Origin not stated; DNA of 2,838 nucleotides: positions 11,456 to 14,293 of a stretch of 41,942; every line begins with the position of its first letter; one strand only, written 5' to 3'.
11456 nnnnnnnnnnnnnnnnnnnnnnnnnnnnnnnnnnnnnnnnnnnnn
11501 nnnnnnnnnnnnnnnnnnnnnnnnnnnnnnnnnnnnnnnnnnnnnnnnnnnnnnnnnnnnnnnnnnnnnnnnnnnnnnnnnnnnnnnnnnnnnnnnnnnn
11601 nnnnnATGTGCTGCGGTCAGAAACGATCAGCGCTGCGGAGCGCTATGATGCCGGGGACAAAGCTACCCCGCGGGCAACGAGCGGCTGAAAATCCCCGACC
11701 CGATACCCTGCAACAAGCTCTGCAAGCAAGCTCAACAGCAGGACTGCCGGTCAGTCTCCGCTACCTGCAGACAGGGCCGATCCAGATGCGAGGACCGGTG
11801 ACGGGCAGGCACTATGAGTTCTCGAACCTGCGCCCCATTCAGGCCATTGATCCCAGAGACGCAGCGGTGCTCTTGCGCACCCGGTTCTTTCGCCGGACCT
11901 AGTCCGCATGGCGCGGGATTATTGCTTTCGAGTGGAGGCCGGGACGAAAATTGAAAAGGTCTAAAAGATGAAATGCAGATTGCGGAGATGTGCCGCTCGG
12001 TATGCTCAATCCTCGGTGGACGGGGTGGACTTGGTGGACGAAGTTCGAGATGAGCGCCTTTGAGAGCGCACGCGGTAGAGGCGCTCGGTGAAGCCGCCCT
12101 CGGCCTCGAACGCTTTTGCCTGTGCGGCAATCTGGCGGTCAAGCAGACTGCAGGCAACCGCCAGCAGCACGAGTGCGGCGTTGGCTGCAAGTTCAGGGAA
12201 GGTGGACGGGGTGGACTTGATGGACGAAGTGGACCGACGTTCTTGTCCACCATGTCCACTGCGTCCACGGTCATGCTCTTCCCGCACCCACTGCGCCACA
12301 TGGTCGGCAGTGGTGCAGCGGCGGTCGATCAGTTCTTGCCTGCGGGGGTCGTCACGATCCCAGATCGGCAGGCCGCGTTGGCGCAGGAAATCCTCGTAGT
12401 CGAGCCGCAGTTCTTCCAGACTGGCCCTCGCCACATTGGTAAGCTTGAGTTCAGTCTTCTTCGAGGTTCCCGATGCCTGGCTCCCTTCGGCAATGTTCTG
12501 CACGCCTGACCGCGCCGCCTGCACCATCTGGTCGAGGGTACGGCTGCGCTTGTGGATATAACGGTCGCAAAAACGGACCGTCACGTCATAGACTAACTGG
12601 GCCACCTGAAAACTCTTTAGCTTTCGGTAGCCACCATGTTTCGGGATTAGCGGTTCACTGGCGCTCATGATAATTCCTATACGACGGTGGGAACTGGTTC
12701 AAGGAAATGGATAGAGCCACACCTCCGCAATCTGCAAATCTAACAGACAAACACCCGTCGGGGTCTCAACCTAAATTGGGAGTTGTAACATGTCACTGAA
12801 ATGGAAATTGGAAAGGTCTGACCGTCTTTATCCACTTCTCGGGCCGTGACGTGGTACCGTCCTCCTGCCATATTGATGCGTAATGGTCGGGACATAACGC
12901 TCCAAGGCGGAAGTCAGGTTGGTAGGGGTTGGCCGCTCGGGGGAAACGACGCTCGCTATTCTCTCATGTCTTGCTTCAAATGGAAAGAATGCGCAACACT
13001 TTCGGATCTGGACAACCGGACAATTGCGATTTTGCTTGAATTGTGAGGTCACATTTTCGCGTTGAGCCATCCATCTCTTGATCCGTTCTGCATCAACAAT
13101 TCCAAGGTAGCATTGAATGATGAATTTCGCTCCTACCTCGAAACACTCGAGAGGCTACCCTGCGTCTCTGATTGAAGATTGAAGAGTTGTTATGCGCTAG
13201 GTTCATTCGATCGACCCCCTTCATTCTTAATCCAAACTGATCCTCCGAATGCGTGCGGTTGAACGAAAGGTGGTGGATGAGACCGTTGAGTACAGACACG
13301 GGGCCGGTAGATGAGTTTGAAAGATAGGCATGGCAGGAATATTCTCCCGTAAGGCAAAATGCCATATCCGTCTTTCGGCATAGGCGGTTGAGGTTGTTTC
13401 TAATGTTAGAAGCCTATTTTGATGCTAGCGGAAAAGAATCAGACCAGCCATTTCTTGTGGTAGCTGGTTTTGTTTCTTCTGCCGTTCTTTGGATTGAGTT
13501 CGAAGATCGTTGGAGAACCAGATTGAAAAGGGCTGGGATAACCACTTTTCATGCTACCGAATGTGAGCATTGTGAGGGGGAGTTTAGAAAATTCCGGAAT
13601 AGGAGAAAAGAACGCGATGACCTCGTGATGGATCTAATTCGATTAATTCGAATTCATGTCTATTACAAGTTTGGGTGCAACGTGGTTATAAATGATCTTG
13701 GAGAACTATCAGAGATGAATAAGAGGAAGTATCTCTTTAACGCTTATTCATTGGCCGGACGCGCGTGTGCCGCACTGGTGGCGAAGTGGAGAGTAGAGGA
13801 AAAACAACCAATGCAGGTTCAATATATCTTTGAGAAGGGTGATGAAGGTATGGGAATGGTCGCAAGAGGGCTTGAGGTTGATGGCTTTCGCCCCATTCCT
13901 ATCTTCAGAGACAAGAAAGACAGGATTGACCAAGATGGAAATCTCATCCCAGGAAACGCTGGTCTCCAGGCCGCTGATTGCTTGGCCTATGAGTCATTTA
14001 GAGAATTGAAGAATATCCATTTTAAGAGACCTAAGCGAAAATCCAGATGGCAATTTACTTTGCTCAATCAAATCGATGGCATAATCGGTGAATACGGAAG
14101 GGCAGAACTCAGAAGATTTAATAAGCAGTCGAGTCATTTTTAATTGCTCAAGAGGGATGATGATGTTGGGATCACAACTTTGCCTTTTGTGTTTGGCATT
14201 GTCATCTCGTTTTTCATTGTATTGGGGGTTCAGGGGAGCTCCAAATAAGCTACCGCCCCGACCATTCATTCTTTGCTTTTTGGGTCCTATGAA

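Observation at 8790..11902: Orphan three-gene module beside tRNA-Met: duplicated-domain 770-aa protein, DUF1360-like membrane protein and an overlapping small protein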

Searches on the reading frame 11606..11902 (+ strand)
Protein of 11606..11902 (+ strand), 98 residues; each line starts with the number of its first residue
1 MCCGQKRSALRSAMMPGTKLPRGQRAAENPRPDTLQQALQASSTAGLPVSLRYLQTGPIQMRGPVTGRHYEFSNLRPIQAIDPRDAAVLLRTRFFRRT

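Call 4: search_protein_families(library=pfam, proteins=[window:11606-11902:+], max_evalue=1)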
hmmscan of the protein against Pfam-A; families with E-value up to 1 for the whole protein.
window:11606-11902:+ (98 aa): 0 families

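Call 5: search_protein_families(library=ncbifam, proteins=[window:11606-11902:+], max_evalue=1)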
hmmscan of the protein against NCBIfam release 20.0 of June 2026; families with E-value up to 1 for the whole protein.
window:11606-11902:+ (98 aa): 0 families

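Call 21: search_protein_families(library=phrogs, proteins=[window:11606-11902:+], max_evalue=1)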
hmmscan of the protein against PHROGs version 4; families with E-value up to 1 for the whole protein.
window:11606-11902:+ (98 aa): 0 families

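Call 22: search_protein_families(library=padloc, proteins=[window:11606-11902:+], max_evalue=1)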
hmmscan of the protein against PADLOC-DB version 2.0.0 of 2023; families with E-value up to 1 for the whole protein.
window:11606-11902:+ (98 aa): 0 families

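Call 31: find_homologous_proteins(query=window:11606-11902:+, max_evalue=0.001)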
Query window:11606-11902:+ (98 aa): 19 proteins with E <= 0.001 among 24 candidates.
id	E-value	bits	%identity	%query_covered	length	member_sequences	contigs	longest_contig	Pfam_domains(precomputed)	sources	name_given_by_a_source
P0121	1.3e-47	177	100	86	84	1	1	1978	-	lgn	-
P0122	7.1e-30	121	63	100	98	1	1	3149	-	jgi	-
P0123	1.6e-22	97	56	99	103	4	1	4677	-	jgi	-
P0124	5.4e-22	95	56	99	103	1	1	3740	-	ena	-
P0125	9.0e-19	85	48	97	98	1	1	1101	-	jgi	jgi:hypothetical protein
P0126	1.4e-18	85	51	98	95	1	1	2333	-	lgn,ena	-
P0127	7.8e-18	82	49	100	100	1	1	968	-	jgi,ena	-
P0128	1.3e-17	82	49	100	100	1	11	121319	-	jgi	jgi:hypothetical protein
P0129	3.2e-17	80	46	100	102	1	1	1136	-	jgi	-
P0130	4.2e-17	80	48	98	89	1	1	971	-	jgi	jgi:hypothetical protein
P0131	1.3e-16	78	49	98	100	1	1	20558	-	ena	-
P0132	1.2e-15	75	58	63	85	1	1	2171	-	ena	-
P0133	3.9e-14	70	41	99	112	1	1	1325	-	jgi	-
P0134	7.1e-14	70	43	100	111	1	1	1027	-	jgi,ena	-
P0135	1.3e-13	69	43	99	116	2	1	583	-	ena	-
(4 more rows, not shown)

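Call 47: search_protein_families(library=pfam, alignment_id=A3, max_evalue=1)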
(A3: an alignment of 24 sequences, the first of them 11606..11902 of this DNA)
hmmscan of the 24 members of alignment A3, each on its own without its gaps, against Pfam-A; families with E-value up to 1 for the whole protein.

A. member 1, window:11606-11902:+ (98 aa): 0 families

B. families by the number of members that match (of 24 scanned): 0 families

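Call 48: search_solved_structures(query=A3, max_evalue=10)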
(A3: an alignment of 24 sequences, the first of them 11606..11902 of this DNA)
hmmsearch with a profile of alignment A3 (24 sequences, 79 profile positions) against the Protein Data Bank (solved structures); distinct sequences matched with E-value up to 10: 0.

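Call 50: find_homologous_proteins(query=A3, max_evalue=0.001)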
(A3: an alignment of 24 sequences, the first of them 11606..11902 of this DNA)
Query A3 (24 sequences) (98 aa, profile of the alignment): 551 proteins with E <= 0.001 among 2721 candidates; the best 120 are listed.
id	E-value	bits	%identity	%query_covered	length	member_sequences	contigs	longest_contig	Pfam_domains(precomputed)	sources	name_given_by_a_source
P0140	8.1e-24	102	26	45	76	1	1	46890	-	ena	-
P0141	9.2e-24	101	29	52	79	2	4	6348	-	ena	-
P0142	9.5e-24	101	29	52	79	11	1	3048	-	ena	-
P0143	1.3e-23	101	-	-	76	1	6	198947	-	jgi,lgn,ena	jgi:hypothetical protein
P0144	4.6e-23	99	25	86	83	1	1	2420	-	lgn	-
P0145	6.0e-23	99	32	52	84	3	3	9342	-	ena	-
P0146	6.1e-23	99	37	28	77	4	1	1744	-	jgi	jgi:hypothetical protein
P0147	7.0e-23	98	27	90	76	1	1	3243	-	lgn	-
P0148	8.0e-23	98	28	64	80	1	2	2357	-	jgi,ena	-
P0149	8.2e-23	98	-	-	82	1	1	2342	-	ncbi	-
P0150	8.3e-23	98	24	86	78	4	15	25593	-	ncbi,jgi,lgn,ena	ncbi:MAG: hypothetical protein ABSH24_35850 [Bryobacteraceae bacterium]|jgi:hypothetical protein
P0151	8.6e-23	98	31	40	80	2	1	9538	-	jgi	jgi:hypothetical protein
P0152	9.2e-23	98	27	90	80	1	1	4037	-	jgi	jgi:hypothetical protein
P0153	9.7e-23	98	24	50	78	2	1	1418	-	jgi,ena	-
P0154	1.7e-22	97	27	50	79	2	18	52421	-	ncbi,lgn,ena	-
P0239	4.6e-20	89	32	42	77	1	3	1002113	-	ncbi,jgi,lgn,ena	jgi:hypothetical protein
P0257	1.0e-19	88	26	87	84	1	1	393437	-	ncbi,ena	-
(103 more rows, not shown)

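Call 51: find_encoding_contigs(protein=P0239, flank=8000, max_places=1)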
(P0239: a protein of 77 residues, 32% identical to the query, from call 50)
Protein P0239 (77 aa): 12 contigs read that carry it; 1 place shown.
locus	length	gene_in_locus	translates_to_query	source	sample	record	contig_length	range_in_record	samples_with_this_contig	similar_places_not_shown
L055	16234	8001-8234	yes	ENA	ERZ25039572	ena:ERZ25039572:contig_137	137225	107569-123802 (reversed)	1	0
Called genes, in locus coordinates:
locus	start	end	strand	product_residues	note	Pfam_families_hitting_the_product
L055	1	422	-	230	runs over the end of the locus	PF07732:Cu-oxidase_3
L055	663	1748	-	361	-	PF13428:TPR_14 (faint), PF13432:TPR_16 (faint), PF14559:TPR_19 (faint), PF07719:TPR_2 (faint), PF13181:TPR_8 (faint), PF13414:TPR_11 (faint), PF00515:TPR_1 (faint), PF21033:RMD1-3 (faint), +1 more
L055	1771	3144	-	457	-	PF12704:MacB_PCD, PF02687:FtsX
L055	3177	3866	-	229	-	PF12704:MacB_PCD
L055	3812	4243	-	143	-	-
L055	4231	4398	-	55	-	-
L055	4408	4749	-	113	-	PF03551:PadR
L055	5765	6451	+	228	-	-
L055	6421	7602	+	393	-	-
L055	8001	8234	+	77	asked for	-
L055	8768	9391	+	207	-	-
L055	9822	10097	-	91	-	-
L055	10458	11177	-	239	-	-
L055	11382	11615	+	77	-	-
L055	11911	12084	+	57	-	-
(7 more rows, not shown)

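Call 52: find_encoding_contigs(protein=P0257, flank=8000, max_places=1)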
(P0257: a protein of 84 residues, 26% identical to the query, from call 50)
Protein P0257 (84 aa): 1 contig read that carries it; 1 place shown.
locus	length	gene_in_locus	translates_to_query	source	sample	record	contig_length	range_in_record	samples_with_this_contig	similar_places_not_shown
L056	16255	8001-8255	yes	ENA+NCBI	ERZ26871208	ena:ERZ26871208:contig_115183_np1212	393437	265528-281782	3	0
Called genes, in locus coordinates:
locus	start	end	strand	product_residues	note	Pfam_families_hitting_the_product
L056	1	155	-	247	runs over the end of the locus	-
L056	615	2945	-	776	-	PF10345:Cohesin_load (faint), PF13428:TPR_14 (faint), PF13432:TPR_16 (faint), PF14559:TPR_19 (faint), PF13176:TPR_7 (faint), PF13424:TPR_12, PF17874:TPR_MalT, PF12770:CHAT, +5 more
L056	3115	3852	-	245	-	PF26784:DUF8256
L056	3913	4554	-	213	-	-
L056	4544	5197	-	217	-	-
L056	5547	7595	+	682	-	-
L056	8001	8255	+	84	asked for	-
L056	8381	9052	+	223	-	PF01625:PMSR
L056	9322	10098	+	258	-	PF08883:DOPA_dioxygen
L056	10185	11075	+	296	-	PF00756:Esterase (weak), PF01738:DLH (weak), PF20434:BD-FAE, PF00561:Abhydrolase_1, PF12146:Hydrolase_4, PF12697:Abhydrolase_6, PF00326:Peptidase_S9, PF07859:Abhydrolase_3, +2 more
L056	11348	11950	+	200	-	-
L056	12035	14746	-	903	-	-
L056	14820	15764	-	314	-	PF01261:AP_endonuc_2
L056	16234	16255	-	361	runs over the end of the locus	PF21320:WHD_Rv2258c, PF13489:Methyltransf_23, PF02390:Methyltransf_4 (weak), PF13847:Methyltransf_31, PF08241:Methyltransf_11, PF08242:Methyltransf_12, PF13649:Methyltransf_25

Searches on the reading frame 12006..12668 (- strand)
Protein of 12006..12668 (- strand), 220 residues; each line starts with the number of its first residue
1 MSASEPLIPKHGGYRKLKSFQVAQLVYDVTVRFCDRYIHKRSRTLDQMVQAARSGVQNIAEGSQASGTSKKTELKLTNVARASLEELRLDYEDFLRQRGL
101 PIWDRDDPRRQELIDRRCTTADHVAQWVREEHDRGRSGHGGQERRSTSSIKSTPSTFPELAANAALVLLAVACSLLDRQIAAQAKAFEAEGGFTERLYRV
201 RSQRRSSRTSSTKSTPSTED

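Call 4: search_protein_families(library=pfam, proteins=[window:12006-12668:-], max_evalue=1)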
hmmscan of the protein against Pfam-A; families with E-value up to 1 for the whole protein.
window:12006-12668:- (220 aa): 1 family
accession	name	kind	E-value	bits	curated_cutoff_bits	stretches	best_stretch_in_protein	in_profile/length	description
PF05635.17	23S_rRNA_IVP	-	7.7e-08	33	33.8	1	18-88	8-73/106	23S rRNA-intervening sequence protein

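Call 5: search_protein_families(library=ncbifam, proteins=[window:12006-12668:-], max_evalue=1)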
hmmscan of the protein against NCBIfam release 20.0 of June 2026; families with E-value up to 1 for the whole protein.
window:12006-12668:- (220 aa): 5 families
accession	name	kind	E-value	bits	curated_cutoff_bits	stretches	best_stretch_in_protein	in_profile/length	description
TIGR04258.1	4helix_suffix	equivalog_domain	9.6e-20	70.3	40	1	158-206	1-49/49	four helix bundle suffix domain-containing protein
TIGR02436.1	TIGR02436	subfamily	7.3e-09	35.8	24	1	18-88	4-69/109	four helix bundle protein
NF008912.0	PRK12275.1-6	subfamily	0.0032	17.5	124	1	46-88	33-73/117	hypothetical protein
NF008911.0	PRK12275.1-2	subfamily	0.082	13.4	137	1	18-87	12-76/118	hypothetical protein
NF004866.0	PRK06224.1-3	subfamily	0.15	11.1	245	1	17-63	59-106/275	citryl-CoA lyase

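Call 22: search_protein_families(library=padloc, proteins=[window:12006-12668:-], max_evalue=1)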
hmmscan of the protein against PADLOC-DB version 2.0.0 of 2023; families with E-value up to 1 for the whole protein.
window:12006-12668:- (220 aa): 0 families

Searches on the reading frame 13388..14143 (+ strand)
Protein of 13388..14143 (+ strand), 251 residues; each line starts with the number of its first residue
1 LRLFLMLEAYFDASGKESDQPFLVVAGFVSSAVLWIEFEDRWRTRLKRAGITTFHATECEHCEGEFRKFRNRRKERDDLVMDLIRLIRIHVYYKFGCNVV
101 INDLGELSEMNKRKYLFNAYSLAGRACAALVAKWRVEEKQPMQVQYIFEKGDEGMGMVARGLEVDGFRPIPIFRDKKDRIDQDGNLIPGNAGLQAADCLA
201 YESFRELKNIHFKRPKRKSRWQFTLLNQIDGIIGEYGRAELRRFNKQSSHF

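Call 4: search_protein_families(library=pfam, proteins=[window:13388-14143:+], max_evalue=1)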
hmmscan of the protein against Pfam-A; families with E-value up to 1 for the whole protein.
window:13388-14143:+ (251 aa): 2 families
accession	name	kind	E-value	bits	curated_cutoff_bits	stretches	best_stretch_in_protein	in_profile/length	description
PF12686.12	DUF3800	-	1.7e-05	26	21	1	9-205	2-148/149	Protein of unknown function (DUF3800)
PF17809.6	UPA_2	-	0.25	11.6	22.7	1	152-207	38-86/131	UPA domain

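Call 22: search_protein_families(library=padloc, proteins=[window:13388-14143:+], max_evalue=1)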
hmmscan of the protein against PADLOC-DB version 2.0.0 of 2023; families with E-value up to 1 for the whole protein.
window:13388-14143:+ (251 aa): 0 families
